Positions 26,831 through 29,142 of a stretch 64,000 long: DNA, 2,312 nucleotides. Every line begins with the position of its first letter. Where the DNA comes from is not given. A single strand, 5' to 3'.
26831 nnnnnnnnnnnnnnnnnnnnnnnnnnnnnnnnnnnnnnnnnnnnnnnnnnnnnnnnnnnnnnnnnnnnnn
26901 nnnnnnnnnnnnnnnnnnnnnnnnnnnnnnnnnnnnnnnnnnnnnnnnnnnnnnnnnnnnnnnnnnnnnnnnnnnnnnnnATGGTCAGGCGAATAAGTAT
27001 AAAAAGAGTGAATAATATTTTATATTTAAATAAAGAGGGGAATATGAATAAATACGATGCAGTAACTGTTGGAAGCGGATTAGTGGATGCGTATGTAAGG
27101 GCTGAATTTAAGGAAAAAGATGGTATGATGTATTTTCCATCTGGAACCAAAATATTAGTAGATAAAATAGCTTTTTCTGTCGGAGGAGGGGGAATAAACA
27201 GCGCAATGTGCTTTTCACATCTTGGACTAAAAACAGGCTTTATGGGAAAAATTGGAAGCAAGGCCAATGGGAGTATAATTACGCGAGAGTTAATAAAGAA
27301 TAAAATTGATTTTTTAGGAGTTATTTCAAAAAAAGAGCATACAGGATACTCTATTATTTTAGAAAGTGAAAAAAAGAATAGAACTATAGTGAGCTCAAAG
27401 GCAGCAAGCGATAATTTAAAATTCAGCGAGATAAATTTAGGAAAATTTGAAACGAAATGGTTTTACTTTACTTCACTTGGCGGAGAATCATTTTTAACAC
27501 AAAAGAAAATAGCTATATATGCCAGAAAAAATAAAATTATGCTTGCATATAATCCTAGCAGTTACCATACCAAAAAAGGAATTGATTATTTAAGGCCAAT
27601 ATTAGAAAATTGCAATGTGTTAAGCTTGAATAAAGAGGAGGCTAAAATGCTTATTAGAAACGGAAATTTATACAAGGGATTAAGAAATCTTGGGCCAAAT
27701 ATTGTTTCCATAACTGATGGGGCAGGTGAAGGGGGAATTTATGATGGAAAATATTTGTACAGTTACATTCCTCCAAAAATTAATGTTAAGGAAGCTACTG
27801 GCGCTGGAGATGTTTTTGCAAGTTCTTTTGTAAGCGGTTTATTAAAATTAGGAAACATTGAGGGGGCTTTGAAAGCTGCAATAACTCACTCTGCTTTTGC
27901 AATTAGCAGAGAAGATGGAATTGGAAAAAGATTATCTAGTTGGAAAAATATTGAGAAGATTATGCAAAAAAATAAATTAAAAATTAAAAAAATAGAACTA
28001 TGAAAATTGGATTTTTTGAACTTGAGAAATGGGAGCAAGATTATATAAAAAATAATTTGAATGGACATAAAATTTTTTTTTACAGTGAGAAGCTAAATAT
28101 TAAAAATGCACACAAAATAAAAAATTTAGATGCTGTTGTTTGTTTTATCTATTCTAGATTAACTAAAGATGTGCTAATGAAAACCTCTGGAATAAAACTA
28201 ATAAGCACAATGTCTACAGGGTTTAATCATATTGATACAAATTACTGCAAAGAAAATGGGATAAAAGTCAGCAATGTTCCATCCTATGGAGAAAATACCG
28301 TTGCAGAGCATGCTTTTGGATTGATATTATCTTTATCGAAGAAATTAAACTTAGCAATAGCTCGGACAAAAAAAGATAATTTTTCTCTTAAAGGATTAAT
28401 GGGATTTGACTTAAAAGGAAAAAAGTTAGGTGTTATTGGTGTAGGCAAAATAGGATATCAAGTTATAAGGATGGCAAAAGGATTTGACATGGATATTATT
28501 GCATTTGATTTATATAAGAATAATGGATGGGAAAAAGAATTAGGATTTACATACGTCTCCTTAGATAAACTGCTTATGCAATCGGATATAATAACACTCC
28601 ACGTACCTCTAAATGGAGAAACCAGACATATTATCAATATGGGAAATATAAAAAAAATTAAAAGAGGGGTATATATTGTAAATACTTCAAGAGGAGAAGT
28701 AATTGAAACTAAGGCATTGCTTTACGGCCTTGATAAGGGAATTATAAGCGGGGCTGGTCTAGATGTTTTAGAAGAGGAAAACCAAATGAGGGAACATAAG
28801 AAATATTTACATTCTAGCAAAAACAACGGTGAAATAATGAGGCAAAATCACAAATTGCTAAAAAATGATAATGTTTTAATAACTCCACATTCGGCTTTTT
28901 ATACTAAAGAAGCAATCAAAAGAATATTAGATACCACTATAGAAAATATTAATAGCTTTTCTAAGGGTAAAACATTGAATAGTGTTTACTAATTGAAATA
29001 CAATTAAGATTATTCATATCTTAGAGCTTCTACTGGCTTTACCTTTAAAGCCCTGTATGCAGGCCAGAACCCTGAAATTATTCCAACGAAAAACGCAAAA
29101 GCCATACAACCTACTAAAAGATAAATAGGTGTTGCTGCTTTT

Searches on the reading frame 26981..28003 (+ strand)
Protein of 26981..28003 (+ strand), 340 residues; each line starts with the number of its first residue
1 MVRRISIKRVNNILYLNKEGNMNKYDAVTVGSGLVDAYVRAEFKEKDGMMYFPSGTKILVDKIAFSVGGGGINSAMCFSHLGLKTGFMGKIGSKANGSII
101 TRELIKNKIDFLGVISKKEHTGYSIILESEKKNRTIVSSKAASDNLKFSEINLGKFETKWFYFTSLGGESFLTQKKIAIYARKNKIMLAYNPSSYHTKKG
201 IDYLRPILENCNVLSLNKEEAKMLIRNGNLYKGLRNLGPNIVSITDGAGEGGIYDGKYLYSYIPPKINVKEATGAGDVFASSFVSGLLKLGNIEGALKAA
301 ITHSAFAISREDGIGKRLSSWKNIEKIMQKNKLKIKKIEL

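Call 69: search_protein_families(library=pfam, proteins=[window:26981-28003:+], max_evalue=0.0001)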
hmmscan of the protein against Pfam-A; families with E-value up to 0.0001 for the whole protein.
window:26981-28003:+ (340 aa): 1 family
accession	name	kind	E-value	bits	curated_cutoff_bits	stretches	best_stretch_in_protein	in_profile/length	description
PF00294.29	PfkB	-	1.4e-28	100.6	25.8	1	55-313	23-295/302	pfkB family carbohydrate kinase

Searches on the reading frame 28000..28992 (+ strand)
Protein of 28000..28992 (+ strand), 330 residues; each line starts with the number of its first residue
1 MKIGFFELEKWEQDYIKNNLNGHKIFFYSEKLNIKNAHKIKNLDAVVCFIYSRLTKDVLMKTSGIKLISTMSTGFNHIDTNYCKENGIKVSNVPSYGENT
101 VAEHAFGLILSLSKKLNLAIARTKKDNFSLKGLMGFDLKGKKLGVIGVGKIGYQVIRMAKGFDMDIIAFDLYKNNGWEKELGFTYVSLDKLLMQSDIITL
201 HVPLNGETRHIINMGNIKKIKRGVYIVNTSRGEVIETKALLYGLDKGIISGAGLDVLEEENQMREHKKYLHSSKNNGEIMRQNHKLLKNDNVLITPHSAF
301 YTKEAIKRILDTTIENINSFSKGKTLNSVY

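Call 69: search_protein_families(library=pfam, proteins=[window:28000-28992:+], max_evalue=0.0001)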
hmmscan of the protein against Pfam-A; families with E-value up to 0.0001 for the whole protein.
window:28000-28992:+ (330 aa): 2 families
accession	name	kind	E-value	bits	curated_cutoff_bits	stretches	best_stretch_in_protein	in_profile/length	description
PF02826.25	2-Hacid_dh_C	-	3.8e-53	179.9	25.1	1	106-299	1-178/178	D-isomer specific 2-hydroxyacid dehydrogenase, NAD binding domain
PF00389.36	2-Hacid_dh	-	2.8e-31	108.4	24.6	1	12-329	11-132/134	D-isomer specific 2-hydroxyacid dehydrogenase, catalytic domain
